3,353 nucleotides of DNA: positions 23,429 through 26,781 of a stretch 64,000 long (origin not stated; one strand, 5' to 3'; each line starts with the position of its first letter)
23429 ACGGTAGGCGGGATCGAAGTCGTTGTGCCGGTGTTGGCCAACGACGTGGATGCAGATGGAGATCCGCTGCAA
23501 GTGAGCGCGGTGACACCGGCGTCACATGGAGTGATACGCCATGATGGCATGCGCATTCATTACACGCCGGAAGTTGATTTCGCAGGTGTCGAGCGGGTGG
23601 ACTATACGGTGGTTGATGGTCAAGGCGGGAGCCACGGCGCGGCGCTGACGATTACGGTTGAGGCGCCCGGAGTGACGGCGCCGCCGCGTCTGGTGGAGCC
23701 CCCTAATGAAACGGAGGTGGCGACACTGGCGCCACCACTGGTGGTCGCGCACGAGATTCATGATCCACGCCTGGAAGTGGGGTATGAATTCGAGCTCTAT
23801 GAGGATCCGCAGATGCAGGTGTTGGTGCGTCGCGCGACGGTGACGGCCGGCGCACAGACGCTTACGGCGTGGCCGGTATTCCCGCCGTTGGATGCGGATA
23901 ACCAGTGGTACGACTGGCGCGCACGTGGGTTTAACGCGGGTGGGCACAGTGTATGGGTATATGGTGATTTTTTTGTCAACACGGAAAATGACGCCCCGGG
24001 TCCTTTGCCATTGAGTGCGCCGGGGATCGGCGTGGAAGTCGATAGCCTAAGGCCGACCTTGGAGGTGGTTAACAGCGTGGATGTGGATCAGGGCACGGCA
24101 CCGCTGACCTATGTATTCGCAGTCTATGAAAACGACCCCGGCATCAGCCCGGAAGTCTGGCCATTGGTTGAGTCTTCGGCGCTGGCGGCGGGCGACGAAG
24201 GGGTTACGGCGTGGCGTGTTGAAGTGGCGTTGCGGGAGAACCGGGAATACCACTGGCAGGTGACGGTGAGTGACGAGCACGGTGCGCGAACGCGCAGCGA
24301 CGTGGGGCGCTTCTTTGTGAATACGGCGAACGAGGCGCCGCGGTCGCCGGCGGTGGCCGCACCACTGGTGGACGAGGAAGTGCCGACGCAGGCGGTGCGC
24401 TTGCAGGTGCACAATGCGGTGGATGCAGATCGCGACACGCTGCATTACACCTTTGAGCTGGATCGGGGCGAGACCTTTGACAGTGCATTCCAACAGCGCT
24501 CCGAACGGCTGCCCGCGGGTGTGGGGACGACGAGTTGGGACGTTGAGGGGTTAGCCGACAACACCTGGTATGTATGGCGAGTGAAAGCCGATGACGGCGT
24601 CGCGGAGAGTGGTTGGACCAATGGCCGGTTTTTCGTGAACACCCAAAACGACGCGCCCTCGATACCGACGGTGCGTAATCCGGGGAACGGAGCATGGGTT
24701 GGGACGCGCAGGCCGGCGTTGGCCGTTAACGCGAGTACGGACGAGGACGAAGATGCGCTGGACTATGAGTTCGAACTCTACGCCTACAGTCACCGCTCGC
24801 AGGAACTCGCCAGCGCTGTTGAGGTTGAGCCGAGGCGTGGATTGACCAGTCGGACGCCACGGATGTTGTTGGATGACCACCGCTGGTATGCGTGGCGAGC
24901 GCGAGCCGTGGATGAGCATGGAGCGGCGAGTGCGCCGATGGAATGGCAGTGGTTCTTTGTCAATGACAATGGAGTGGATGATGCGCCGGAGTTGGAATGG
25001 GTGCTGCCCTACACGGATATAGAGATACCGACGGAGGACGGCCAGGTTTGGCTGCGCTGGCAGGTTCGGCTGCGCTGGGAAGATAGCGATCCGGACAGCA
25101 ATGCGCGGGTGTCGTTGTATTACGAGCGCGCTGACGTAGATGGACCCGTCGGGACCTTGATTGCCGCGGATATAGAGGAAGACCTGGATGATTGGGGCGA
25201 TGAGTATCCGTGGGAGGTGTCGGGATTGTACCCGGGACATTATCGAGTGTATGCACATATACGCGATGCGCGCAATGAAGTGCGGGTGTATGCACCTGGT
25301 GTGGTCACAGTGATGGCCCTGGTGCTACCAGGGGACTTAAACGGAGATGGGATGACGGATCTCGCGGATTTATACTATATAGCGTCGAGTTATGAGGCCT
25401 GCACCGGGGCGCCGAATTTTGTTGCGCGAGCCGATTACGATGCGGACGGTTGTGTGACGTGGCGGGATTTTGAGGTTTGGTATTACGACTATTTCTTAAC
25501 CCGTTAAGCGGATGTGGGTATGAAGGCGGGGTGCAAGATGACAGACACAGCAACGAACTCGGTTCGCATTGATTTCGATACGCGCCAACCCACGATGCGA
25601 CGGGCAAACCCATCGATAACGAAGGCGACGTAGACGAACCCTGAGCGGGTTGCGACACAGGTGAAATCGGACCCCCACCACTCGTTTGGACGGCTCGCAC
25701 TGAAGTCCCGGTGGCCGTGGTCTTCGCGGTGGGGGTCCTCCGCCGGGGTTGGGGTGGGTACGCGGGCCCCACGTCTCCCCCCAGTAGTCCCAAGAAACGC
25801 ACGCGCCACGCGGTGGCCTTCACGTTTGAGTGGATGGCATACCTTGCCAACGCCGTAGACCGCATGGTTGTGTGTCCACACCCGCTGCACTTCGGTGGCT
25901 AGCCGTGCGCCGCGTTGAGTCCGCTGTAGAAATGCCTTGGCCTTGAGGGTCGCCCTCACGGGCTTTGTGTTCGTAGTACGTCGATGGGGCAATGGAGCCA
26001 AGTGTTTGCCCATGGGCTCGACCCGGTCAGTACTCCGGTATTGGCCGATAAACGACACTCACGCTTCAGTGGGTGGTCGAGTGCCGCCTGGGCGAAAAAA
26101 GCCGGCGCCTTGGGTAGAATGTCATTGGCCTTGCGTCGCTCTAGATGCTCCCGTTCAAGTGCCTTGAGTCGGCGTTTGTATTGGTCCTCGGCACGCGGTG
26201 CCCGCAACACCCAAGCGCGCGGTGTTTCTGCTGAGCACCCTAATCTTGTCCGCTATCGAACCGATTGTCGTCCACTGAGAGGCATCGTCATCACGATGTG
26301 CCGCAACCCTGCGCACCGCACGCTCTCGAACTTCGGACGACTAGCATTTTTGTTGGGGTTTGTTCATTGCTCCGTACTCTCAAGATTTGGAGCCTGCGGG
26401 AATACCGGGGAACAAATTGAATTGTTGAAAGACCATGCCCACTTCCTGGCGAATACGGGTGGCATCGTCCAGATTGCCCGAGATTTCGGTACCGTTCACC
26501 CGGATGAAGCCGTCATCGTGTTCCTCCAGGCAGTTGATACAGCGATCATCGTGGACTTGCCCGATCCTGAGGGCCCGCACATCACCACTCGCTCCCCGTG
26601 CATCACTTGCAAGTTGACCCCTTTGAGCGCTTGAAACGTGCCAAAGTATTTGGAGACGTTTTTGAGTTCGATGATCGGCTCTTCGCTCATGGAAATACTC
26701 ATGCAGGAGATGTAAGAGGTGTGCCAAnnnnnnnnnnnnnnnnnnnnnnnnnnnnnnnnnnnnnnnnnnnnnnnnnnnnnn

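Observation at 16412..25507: Giant 3031-aa secreted protein with an unprecedented domain mix: terpene-cyclase-like toroid, Ig/cadherin-like modules, embedded cyclophilin, tandem-95 repeats, FVNT-NDAP modules, dockerin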

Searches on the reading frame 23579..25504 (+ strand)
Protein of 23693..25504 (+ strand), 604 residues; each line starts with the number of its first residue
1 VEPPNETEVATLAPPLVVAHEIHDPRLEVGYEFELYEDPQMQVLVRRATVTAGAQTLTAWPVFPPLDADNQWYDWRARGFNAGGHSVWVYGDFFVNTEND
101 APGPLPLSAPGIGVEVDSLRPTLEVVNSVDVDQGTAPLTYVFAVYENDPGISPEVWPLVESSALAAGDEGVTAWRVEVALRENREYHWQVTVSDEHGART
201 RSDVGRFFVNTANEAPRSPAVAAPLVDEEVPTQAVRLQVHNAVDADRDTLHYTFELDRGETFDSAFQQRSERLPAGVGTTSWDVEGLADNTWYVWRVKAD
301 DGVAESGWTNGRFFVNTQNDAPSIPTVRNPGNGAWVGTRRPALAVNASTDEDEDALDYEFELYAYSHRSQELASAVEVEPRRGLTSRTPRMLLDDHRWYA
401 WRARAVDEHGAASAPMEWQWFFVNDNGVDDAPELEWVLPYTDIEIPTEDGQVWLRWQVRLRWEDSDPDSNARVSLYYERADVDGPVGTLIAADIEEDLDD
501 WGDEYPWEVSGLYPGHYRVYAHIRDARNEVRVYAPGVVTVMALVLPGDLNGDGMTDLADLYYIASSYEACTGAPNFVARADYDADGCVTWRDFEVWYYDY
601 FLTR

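Call 9: search_protein_families(library=pfam, proteins=[window:23579-25321:+], max_evalue=10)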
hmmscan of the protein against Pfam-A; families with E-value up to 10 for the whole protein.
window:23579-25321:+ (581 aa): 8 families
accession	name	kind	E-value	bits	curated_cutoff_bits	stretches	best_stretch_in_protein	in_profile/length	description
PF25788.1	Ig_Rha78A_N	-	6e-07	30.1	27.4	2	209-245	63-99/105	Rha78A-like, N-terminal immunoglobulin domain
PF16655.11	PhoD_N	-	3.5e-05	24.7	30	1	286-345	26-86/90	PhoD-like phosphatase, N-terminal domain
PF17963.7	Big_9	-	0.0014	19.9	23.6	1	1-26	64-89/89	Bacterial Ig domain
PF00041.27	fn3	-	0.0021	18.7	25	1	304-346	36-77/84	Fibronectin type III domain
PF18911.6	PKD_4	-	0.076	13.5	27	0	264-300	11-47/85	PKD domain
PF22352.2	K319L-like_PKD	-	0.15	12.5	27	1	220-242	58-80/84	K319L-like, PKD domain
PF17892.7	Cadherin_5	-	0.18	12.1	26.5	1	1-28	71-98/98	Cadherin-like domain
PF08317.16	Spc7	-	2.3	8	34.5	0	325-343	125-143/196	Spc7 kinetochore protein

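Call 19: find_homologous_proteins(query=window:23693-25504:+, max_evalue=0.001)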
Query window:23693-25504:+ (604 aa): 68 proteins with E <= 0.001 among 8000 candidates.
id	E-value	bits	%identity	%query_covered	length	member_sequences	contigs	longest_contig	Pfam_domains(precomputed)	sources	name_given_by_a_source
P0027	7.8e-167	575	40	68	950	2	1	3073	PF16655.13,PF25788.3,PF24489.2,PF17964.8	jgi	jgi:hypothetical protein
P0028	1.2e-116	409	42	70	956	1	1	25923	PF16655.13,PF25788.3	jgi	jgi:hypothetical protein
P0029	5.1e-110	387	40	88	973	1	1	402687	PF00801.27,PF13287.13,PF10342.16,PF25788.3,PF18911.7,PF16656.12,PF21027.4,PF22352.3,PF17963.8,PF00404.25,PF13290.14,PF18884.6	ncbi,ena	-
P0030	6.1e-108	380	40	88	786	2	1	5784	PF16655.13,PF00404.25,PF13287.13,PF13290.14,PF25788.3,PF17964.8,PF18911.7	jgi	jgi:hypothetical protein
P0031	9.9e-108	379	39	85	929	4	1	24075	PF21027.4,PF22352.3,PF17963.8,PF00404.25,PF13287.13,PF13290.14,PF25788.3,PF05345.19,PF18884.6,PF18911.7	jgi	jgi:hypothetical protein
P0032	1.1e-106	376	40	91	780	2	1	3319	PF25788.3,PF03793.25,PF18884.6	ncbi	ncbi:MAG: PASTA domain-containing protein, partial [Candidatus Thiodiazotropha sp.]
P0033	2.0e-105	372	42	88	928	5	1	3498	PF25788.3,PF24489.2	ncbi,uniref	ncbi:hypothetical protein, partial [Chromatium okenii]|uniref:hypothetical protein n=1 Tax=Chromatiu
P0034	8.7e-104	366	37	89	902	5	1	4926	PF21027.4,PF22352.3,PF18911.7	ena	-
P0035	8.4e-103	363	44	69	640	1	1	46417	PF22352.3,PF13287.13,PF13290.14,PF25788.3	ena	-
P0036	3.9e-98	348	42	90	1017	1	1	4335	-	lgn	-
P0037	2.5e-92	328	33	97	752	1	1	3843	PF21027.4,PF25788.3,PF00041.28,PF16656.12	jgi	jgi:hypothetical protein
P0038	3.3e-91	325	39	72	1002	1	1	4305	PF25788.3,PF24489.2,PF00791.27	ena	-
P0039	1.1e-90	323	36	72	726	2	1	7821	PF21027.4,PF25788.3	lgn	-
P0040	2.5e-89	319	37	93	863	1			PF25788.3,PF00041.28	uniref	uniref:hypothetical protein n=1 Tax=Pseudoxanthomonas sp. UTMC 1351 TaxID=2695853 RepID=UPI0034CED42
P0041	1.3e-88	316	37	79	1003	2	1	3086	PF21027.4,PF25788.3,PF00791.27,PF01364.25,PF00041.28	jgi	jgi:hypothetical protein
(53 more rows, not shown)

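Call 24: find_encoding_contigs(protein=P0029, flank=10000, max_places=3)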
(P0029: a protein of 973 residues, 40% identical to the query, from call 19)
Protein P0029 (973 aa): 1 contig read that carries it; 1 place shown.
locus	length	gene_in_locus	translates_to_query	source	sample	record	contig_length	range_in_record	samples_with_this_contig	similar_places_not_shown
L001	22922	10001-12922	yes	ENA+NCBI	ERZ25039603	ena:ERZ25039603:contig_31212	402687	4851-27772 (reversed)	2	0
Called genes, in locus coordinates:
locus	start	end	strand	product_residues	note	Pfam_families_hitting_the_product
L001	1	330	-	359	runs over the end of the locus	PF00005:ABC_tran, PF13304:AAA_21 (faint), PF08402:TOBE_2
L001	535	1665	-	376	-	PF13531:SBP_bac_11, PF01547:SBP_bac_1, PF13416:SBP_bac_8, PF13343:SBP_bac_6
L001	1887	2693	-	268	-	PF08282:Hydrolase_3 (faint)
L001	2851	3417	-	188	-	PF13646:HEAT_2 (weak)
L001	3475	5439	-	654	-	PF20968:MASE8, PF00512:HisKA, PF02518:HATPase_c, PF00072:Response_reg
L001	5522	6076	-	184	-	-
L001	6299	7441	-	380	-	PF08242:Methyltransf_12 (weak), PF13649:Methyltransf_25 (weak)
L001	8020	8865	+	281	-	PF01841:Transglut_core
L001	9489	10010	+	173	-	-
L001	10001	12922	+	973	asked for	PF10342:Kre9_KNH (faint), PF17963:Big_9 (faint), PF18911:PKD_4 (faint), PF18884:TSP3_bac (weak), PF13287:Fn3_assoc, PF13290:CHB_HEX_C_1, PF22352:K319L-like_PKD (weak), PF00404:Dockerin_1 (weak), +4 more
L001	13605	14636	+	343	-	PF00581:Rhodanese (faint)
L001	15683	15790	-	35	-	-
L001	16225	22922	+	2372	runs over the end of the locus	PF16656:Pur_ac_phosph_N (faint), PF07705:CARDB, PF13205:Big_5, PF19077:Big_13, PF00041:fn3 (weak), PF17957:Big_7, PF09136:Glucodextran_B (weak)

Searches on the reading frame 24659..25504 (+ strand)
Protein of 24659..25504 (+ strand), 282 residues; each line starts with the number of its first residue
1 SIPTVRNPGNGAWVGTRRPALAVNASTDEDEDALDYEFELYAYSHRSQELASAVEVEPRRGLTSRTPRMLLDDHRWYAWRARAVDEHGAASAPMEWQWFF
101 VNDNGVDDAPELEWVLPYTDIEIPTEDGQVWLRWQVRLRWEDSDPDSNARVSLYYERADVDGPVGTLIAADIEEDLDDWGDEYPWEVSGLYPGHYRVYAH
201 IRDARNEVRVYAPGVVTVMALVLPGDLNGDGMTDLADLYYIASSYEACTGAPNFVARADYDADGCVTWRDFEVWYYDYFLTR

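Call 69: predict_structure(alignment_id=A3)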
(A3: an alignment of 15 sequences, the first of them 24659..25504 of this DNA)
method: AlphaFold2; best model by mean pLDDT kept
length: 282 residues; sequences in the alignment: 15
mean_pLDDT: 78.3   pTM: 0.49
mean pLDDT of the five models: 78.3, 72.8, 72.0, 71.6, 69.7
residues with pLDDT >= 90: 65; 70-90: 144; 50-70: 64; < 50: 9
segments of 3 or more residues with pLDDT < 50: 128-131
pLDDT, mean of each block of 10 residues (from residue 1): 90 84 92 90 64 59 86 86 91 91 61 58 50 72 71 89 82 75 84 86 82 76 67 79 90 86 82 73 56
secondary structure, 60 per line:
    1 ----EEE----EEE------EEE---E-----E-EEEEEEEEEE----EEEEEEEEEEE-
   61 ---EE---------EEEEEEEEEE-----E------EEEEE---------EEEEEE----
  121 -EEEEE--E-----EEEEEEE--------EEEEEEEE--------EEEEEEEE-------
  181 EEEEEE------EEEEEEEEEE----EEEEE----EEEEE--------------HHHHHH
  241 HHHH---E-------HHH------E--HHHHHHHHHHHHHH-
elements in order: E5-7 E12-14 E21-23 E35-44 E49-59 E75-84 E97-101 E111-116 E122-126 E135-141 E150-157 E166-173 E181-186 E193-202 E207-211 E216-220 H235-244 H268-281

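Call 71: fold_search(model_id=the predicted structure, library=pdb)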
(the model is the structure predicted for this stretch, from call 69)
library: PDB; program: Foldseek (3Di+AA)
matches with E <= 10: 1786; with E <= 0.001: 334
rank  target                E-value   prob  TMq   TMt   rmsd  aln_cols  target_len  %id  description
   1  5i99                  1.7e-06  1.00  0.32  0.25   9.2       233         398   16  Crystal structure of mouse CNTN3 Ig5-Fn2 domains (released 2016-08-31)
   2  6x3a                  2.3e-06  1.00  0.42  0.40   6.6       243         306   14  Crystal structure of the FN4-FN6 domains of human PTPRD (released 2021-05-26)
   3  4nqq_C                2.4e-06  1.00  0.28  0.33  10.8       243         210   17  Crystal structure of mouse P-cadherin extracellular domains EC1-EC2 (released 2014-09-24)
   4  4eq2                  2.7e-06  1.00  0.28  0.36  10.9       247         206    9  Crystal Structure Analysis of Chicken Interferon Gamma Receptor Alpha Chain (released 2013-04-24)
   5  7mrq                  2.8e-06  1.00  0.36  0.35   9.3       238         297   15  Chicken CNTN4 FN1-FN3 domains with T751A, V752A, Y781A, E786A mutations (released 2022-01-05)
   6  3w5n                  3.7e-06  1.00  0.26  0.09  18.8       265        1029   13  Crystal Structure of Streptomyces avermitilis alpha-L-rhamnosidase complexed with L-rhamnose (released 2013-03-20)
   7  5e53_A                3.9e-06  1.00  0.27  0.26   9.8       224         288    9  Crystal structure of chicken CNTN1 FN1-FN3 domains (released 2016-08-31)
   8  5myb_B                4.7e-06  1.00  0.40  0.54   6.4       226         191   15  Homodimerization of Tie2 Fibronectin-like domains 2 and 3 in space group P21 (released 2017-04-26)
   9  1qg3_A                4.7e-06  1.00  0.32  0.41   8.0       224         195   12  CRYSTAL STRUCTURE OF A TANDEM PAIR OF FIBRONECTIN TYPE III DOMAINS FROM THE CYTOPLASMIC TAIL OF INTEGRIN ALPHA6 BETA4 (released 1999-08-20)
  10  8k53_A                5.5e-06  1.00  0.30  0.14   9.0       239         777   12  Structure of the Dimeric Human CNTN2 Ig 1-6-FNIII 1-2 Domain in an Asymmetric State (released 2023-12-06)
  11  6ztr_J                5.5e-06  1.00  0.32  0.37  10.1       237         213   16  Crystal Structure of the anti-human P-Cadherin Fab CQY684 in complex with human P-Cadherin(108-324) (released 2021-05-05)
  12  5vt8_A                5.8e-06  1.00  0.31  0.37  10.0       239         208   15  Crystal Structure of Mouse Cadherin-23 EC24-25 (released 2018-05-23)
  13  5e55_A                6.1e-06  1.00  0.31  0.29  11.0       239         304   11  Crystal structure of mouse CNTN6 FN1-FN3 domains (released 2016-08-31)
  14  3f7p_E                6.9e-06  1.00  0.31  0.37  10.9       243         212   12  Crystal structure of a complex between integrin beta4 and plectin (released 2009-03-10)
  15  4nqq_A                6.9e-06  1.00  0.28  0.33  10.8       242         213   18  Crystal structure of mouse P-cadherin extracellular domains EC1-EC2 (released 2014-09-24)
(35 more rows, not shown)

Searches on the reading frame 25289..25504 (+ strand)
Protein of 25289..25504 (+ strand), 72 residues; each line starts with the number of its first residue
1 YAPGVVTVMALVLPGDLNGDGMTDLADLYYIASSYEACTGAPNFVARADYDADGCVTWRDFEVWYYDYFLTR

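Call 9: search_protein_families(library=pfam, proteins=[window:25289-25504:+], max_evalue=10)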
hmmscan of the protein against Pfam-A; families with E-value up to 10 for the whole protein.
window:25289-25504:+ (72 aa): 3 families
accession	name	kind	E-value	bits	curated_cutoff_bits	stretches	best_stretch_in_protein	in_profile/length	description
PF00404.24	Dockerin_1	-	7e-05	23.4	22.9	1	14-62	1-50/57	Dockerin type I domain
PF01839.29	FG-GAP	-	0.0021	18.3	22.1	1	12-26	5-19/37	FG-GAP repeat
PF13517.12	FG-GAP_3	-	0.0038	18.2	26.9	1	12-25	46-59/61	FG-GAP-like repeat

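Call 47: search_solved_structures(query=A2, max_evalue=1, show_alignments=2)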
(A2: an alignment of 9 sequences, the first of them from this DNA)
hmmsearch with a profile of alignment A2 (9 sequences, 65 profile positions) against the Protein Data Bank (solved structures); distinct sequences matched with E-value up to 1: 100 (the best 60 are shown).
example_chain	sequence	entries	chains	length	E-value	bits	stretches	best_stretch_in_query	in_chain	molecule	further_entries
2y3n_B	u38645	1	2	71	6.4e-14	55.1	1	2-61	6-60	CELLULOSOMAL FAMILY-48 PROCESSIVE GLYCOSIDE HYDROLASE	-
2ccl_B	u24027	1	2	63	5.9e-12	48.8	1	3-63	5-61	ENDO-1,4-BETA-XYLANASE Y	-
1daq_A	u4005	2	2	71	1.3e-11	47.7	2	3-63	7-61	ENDOGLUCANASE SS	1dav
1ohz_B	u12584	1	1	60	1.8e-11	47.3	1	3-63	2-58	ENDO-1,4-BETA-XYLANASE Y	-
2mte_A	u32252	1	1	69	3e-11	46.6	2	3-63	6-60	Cellulose 1,4-beta-cellobiosidase (reducing end) CelS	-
8x39_A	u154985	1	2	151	5.2e-11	45.8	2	3-64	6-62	Serine protease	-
8x3a_A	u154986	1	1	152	5.4e-11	45.8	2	3-64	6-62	Serine protease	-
4fl4_A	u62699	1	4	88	1.2e-10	44.7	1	2-62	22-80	Glycoside hydrolase family 9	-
4cj0_A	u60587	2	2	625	5.1e-09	39.4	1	3-62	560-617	ENDOGLUCANASE D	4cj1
1clc_A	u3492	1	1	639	5.2e-09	39.4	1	3-62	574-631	ENDOGLUCANASE CELD; EC: 3.2.1.4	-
4dh2_B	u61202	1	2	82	1.1e-08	38.4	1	3-63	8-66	Dockerin type 1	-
8zvk_A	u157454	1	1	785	1.7e-08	37.8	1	3-63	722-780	AaBgIC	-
3ul4_B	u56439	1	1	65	2.5e-08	37.2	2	4-28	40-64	Cellulosome enzyme, dockerin type I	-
5nrk_B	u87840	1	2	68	1e-07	35.2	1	1-63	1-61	DocCel5: Type I dockerin repeat domain from A. cellulolyticus family 5 endoglucanase WP_01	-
5nrm_B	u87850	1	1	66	1.2e-07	35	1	1-63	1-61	DocCel5: Type I dockerin repeat domain from A. cellulolyticus family 5 endoglucanase WP_01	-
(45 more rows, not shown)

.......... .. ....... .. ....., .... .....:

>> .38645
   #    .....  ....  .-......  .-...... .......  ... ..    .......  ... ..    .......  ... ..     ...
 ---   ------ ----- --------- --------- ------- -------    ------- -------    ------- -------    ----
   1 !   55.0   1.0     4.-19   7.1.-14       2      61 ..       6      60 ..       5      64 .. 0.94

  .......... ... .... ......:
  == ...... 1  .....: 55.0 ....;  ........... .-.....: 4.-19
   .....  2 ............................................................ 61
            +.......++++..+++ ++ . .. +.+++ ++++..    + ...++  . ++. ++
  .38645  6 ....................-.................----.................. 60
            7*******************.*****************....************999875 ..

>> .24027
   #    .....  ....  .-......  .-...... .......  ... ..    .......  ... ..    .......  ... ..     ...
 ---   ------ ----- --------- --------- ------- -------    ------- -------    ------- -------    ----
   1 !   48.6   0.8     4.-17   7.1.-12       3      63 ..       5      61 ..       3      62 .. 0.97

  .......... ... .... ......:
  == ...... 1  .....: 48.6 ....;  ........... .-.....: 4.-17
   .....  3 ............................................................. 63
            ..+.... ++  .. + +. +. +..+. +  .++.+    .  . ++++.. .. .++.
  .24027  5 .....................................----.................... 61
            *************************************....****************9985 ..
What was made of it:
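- On Dockerin type I: The family profile A2 hits solved dockerins at E 6e-14, but that profile mixes two subtypes (call 47).
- Checked: A profile of the family's C-termini hits solved type I dockerins at E 6e-14 (call 47).
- The dockerin is of type I (call 47).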

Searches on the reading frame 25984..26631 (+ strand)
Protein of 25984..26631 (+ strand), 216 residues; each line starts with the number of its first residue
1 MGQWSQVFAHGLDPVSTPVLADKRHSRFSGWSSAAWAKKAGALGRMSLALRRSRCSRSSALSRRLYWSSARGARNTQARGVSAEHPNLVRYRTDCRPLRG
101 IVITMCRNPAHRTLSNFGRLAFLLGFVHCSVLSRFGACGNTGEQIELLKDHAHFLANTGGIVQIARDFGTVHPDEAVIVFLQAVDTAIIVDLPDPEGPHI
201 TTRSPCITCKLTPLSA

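Call 10: search_protein_families(library=pfam, proteins=[window:25984-26631:+], max_evalue=0.001)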
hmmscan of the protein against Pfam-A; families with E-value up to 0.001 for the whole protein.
window:25984-26631:+ (216 aa): 0 families
